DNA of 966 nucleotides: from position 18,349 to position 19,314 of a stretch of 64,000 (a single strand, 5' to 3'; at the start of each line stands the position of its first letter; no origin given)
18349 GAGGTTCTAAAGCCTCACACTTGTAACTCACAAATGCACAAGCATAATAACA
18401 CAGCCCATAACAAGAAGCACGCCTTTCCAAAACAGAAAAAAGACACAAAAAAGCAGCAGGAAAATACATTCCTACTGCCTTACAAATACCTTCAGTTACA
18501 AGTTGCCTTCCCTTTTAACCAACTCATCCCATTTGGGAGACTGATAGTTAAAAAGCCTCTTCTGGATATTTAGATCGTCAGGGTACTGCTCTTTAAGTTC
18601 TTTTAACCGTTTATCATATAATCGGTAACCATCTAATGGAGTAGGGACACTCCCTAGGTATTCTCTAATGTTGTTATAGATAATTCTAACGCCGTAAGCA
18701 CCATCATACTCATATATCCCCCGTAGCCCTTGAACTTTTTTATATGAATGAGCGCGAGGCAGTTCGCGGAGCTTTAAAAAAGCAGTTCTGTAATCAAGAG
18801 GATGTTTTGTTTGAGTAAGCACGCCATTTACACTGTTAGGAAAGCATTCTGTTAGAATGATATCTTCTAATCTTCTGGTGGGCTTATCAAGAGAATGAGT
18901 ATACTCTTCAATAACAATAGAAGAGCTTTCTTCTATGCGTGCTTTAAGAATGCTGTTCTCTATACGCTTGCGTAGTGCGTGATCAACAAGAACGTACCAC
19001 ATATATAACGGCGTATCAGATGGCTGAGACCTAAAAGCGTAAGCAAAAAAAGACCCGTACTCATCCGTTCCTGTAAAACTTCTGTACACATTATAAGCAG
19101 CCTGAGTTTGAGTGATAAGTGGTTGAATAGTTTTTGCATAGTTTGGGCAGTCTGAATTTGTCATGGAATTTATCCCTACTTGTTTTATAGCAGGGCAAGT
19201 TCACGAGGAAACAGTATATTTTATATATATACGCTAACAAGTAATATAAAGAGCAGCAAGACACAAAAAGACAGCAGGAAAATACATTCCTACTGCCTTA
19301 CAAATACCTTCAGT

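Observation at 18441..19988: Tandem paralogous genes of unknown function whose 3' ends and 3' UTRs have been homogenised (about 120-nt near-identical direct repeat)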

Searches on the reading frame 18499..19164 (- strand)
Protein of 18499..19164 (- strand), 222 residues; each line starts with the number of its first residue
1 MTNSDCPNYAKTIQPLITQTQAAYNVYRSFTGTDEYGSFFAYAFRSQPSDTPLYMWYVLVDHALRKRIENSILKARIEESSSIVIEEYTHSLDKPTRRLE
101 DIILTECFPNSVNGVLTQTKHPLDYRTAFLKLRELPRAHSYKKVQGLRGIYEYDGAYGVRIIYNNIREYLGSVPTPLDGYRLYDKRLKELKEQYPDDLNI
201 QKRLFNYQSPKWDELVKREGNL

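Call 5: search_protein_families(library=pfam, proteins=[window:18499-19164:-], max_evalue=1)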
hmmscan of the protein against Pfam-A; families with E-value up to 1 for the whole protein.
window:18499-19164:- (222 aa): 1 family
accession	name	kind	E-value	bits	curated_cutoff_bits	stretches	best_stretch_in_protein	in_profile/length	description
PF21042.2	Stu2_CTS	-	0.52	10.4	27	0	71-78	11-18/23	Stu2, C-terminal segment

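Call 8: find_homologous_proteins(query=window:18499-19164:-, max_evalue=0.01)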
Query window:18499-19164:- (222 aa): 1 proteins with E <= 0.01 among 149 candidates.
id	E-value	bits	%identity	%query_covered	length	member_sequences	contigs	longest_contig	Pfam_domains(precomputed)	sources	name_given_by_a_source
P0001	4.2e-147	506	100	100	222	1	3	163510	-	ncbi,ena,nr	ncbi:MAG: hypothetical protein OXR68_06775 [Alphaproteobacteria bacterium]|nr:hypothetical protein [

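Call 9: search_protein_families(library=phrogs, proteins=[window:18499-19164:-], max_evalue=1)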
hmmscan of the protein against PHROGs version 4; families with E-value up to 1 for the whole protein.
window:18499-19164:- (222 aa): 2 families
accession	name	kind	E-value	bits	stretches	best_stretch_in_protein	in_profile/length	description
phrog_28445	-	unknown function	0.16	13.2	0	2-41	11-50/95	-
phrog_1451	-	unknown function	0.31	12.1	1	63-131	7-75/112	-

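Call 14: find_encoding_contigs(protein=P0001, flank=10000, max_places=6)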
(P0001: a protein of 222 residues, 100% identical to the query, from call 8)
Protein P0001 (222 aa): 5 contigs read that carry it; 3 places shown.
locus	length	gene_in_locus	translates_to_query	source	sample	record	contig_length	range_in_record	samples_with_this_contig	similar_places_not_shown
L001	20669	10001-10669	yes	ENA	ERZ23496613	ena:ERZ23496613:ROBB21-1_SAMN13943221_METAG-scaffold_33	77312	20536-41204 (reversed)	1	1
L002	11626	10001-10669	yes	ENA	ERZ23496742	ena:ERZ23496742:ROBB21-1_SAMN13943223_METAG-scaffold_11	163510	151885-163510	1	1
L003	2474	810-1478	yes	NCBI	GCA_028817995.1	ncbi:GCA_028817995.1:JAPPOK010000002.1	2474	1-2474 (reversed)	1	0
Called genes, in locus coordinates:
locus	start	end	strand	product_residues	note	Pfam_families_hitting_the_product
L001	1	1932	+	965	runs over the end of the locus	PF04773:FecR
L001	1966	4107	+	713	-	PF05226:CHASE2, PF00211:Guanylate_cyc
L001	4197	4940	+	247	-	-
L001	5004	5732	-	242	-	PF06035:Peptidase_C93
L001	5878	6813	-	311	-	-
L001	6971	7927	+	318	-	PF04748:Polysacc_deac_2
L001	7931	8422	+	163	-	PF00293:NUDIX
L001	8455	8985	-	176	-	-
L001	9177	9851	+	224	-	-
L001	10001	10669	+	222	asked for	-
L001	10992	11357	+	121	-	PF13560:HTH_31 (weak), PF12844:HTH_19 (weak), PF01381:HTH_3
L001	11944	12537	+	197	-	PF02482:Ribosomal_S30AE, PF16321:Ribosom_S30AE_C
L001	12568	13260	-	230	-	PF05430:Methyltransf_30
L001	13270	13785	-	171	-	-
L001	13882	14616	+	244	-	PF00565:SNase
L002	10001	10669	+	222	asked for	-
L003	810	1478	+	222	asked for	-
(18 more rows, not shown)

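Call 24: search_solved_structures(query=A2, max_evalue=10)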
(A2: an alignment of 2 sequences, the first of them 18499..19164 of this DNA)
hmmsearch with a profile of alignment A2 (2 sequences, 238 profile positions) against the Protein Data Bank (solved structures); distinct sequences matched with E-value up to 10: 0.

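Call 25: search_protein_representatives(alignment_id=A2)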
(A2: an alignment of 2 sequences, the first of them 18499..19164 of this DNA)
Query: 2 sequences, 238 profile positions. Proteins with E-value up to 0.001 (for the whole library): 12; up to 1e-10: 4; up to 1e-30: 2. The best 12 are listed.
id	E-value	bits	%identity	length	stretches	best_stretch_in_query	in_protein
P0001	5.9e-119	412.5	-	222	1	1-238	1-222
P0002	2.0e-117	407.5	-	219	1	6-238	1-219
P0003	2.2e-11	60.4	-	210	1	31-228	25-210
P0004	8.7e-11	58.4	-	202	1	31-226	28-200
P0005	2.6e-10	56.9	-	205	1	30-222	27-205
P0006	1.2e-09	54.7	-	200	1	31-223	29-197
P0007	7.1e-09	52.2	-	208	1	32-226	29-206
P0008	4.1e-07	46.4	-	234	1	17-227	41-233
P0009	1.1e-06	45.0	-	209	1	29-226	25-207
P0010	2.3e-05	40.7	-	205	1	31-228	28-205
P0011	4.4e-05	39.8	-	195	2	180-227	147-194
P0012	9.1e-04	35.5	-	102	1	107-213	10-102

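Call 28: find_homologous_proteins(query=A3, max_evalue=0.001)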
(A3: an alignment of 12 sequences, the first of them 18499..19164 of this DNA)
Query A3 (12 sequences) (222 aa, profile of the alignment): 12 proteins with E <= 0.001 among 984 candidates.
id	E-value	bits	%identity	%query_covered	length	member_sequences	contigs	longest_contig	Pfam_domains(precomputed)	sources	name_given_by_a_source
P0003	1.3e-78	281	26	82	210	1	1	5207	-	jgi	jgi:hypothetical protein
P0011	7.7e-70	252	25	89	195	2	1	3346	-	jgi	-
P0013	8.9e-70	252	28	90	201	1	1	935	-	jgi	-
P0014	7.4e-68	246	31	91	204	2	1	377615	-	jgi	jgi:hypothetical protein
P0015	8.5e-68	246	27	95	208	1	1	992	-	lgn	-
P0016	1.5e-67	245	26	95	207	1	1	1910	-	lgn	-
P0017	1.7e-67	245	28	95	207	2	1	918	-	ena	-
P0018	4.5e-67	243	27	95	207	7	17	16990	-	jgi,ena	-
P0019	2.5e-66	241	28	95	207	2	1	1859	-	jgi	-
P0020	7.5e-65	236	30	91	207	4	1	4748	-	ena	-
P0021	1.1e-63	232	26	90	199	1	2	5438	-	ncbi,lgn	-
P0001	1.8e-63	232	100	100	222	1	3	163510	-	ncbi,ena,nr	ncbi:MAG: hypothetical protein OXR68_06775 [Alphaproteobacteria bacterium]|nr:hypothetical protein [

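Call 29: search_protein_families(library=pfam, alignment_id=A3, max_evalue=1)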
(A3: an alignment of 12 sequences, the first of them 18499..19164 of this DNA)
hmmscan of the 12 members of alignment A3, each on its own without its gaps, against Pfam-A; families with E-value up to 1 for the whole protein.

A. member 1, window:18499-19164:- (222 aa): 1 family
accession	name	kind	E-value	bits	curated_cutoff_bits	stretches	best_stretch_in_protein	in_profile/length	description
PF21042.2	Stu2_CTS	-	0.52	10.4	27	0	71-78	11-18/23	Stu2, C-terminal segment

B. families by the number of members that match (of 12 scanned): 6 families
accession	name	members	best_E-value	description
PF13392.12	HNH_3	1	0.0018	HNH endonuclease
PF25601.1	AAA_lid_14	1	0.082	AAA+ ATPase lid domain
PF23081.1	HTH_KIF26A_B_1st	1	0.086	Kinesin-like protein KIF26A/B, tri-helical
PF12252.14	SidE_PDE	1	0.13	SidE phosphodiesterase (PDE) domain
PF24230.1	Phage_zn_bind_6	1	0.23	Phage zinc binding domain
PF21042.2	Stu2_CTS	1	0.52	Stu2, C-terminal segment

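Call 31: find_encoding_contigs(protein=P0014, flank=8000, max_places=3)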
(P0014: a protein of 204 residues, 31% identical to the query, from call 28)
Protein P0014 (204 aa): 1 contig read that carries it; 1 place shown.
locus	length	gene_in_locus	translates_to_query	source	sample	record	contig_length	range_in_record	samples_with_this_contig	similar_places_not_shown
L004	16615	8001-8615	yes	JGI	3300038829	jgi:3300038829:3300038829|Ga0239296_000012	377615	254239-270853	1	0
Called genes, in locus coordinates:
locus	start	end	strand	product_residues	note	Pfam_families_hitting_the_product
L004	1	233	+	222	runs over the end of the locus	PF03167:UDG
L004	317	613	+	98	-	-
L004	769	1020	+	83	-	-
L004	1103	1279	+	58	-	-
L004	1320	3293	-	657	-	PF05649:Peptidase_M13_N, PF01431:Peptidase_M13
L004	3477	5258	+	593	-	PF01411:tRNA-synt_2c, PF07973:tRNA_SAD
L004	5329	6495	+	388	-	-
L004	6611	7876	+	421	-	-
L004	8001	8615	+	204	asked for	-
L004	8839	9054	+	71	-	PF01176:eIF-1a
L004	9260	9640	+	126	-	PF00416:Ribosomal_S13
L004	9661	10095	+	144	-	PF00411:Ribosomal_S11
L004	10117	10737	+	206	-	PF00163:Ribosomal_S4, PF22421:SYY_C-terminal (weak), PF01479:S4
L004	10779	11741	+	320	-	PF01193:RNA_pol_L, PF01000:RNA_pol_A_bac, PF03118:RNA_pol_A_CTD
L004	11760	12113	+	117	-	PF01196:Ribosomal_L17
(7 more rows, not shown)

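Call 32: find_encoding_contigs(protein=P0018, flank=8000, max_places=6)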
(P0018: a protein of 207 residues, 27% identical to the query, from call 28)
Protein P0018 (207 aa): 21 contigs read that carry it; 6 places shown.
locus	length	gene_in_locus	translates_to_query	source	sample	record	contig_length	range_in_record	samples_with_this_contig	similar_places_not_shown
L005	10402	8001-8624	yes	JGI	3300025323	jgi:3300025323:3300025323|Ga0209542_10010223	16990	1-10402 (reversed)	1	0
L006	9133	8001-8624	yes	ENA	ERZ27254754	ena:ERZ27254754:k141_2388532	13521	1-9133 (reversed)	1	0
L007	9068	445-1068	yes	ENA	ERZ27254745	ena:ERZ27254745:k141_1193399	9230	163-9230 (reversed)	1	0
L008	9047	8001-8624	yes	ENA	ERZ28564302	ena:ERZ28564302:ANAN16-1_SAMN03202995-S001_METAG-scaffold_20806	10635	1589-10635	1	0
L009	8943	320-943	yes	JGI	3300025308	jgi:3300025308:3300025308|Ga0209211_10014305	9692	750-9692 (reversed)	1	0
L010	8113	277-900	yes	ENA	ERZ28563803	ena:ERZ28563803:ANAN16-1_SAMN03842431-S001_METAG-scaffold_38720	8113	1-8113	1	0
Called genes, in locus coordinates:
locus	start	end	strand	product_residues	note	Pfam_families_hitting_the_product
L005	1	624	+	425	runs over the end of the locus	PF00145:DNA_methylase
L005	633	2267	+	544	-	PF13589:HATPase_c_3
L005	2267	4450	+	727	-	PF10593:Z1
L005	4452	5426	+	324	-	PF14390:DUF4420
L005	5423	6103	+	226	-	-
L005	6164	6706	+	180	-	-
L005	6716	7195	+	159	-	-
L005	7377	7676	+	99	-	-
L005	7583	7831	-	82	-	-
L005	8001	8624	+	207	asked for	-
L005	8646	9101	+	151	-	PF00578:AhpC-TSA, PF08534:Redoxin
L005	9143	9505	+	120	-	-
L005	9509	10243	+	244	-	PF08032:SpoU_sub_bind (faint), PF00588:SpoU_methylase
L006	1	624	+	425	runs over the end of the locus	PF00145:DNA_methylase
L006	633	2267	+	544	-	PF13589:HATPase_c_3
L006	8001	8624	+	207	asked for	-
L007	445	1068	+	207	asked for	-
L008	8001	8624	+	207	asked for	-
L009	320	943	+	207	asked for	-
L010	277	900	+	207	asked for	-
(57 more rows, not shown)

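Call 35: find_related_loci(query=A4, collection=genome_contigs, flank=6000)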
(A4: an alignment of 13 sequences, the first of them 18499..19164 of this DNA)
Query A4 (222 aa) in genome_contigs; peptide patterns used: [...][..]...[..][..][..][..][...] (x = any residue, [..] = any of these).
20 stretches matched a pattern; 2 encode a relative of the query (tblastn E <= 1e-3); 2 distinct loci.
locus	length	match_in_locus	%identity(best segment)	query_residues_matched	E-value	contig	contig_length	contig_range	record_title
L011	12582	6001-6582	28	10-210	3e-16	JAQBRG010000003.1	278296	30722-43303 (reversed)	MAG: Parcubacteria group bacterium isolate RYN_393 scaffold_77704, whole genome shotgun sequence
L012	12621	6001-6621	28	1-212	7e-16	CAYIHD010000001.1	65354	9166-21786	MAG TPA_asm: uncultured Candidatus Saccharibacteria bacterium isolate ERP119705_co22_421 genome assembly, contig: NODE_2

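Call 39: predict_structure(alignment_id=A4)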
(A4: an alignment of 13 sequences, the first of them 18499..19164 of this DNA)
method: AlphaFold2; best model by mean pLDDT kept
length: 222 residues; sequences in the alignment: 13
mean_pLDDT: 55.4   pTM: 0.37
mean pLDDT of the five models: 55.4, 54.7, 53.3, 51.7, 51.7
residues with pLDDT >= 90: 19; 70-90: 38; 50-70: 48; < 50: 117
segments of 3 or more residues with pLDDT < 50: 1-26, 44-98, 118-141, 220-222
pLDDT, mean of each block of 10 residues (from residue 1): 40 43 49 51 46 41 41 29 28 41 52 49 45 43 64 78 83 84 93 94 75 52 43
secondary structure, 60 per line:
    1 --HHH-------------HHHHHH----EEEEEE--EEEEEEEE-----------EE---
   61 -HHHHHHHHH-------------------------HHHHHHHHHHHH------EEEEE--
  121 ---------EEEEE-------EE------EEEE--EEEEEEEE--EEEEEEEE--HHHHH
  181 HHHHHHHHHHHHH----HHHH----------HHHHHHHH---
elements in order: H19-24 E29-34 E37-44 H62-70 H96-107 E114-118 E130-134 E150-153 E156-163 E166-173 H176-193 H198-201 H212-219
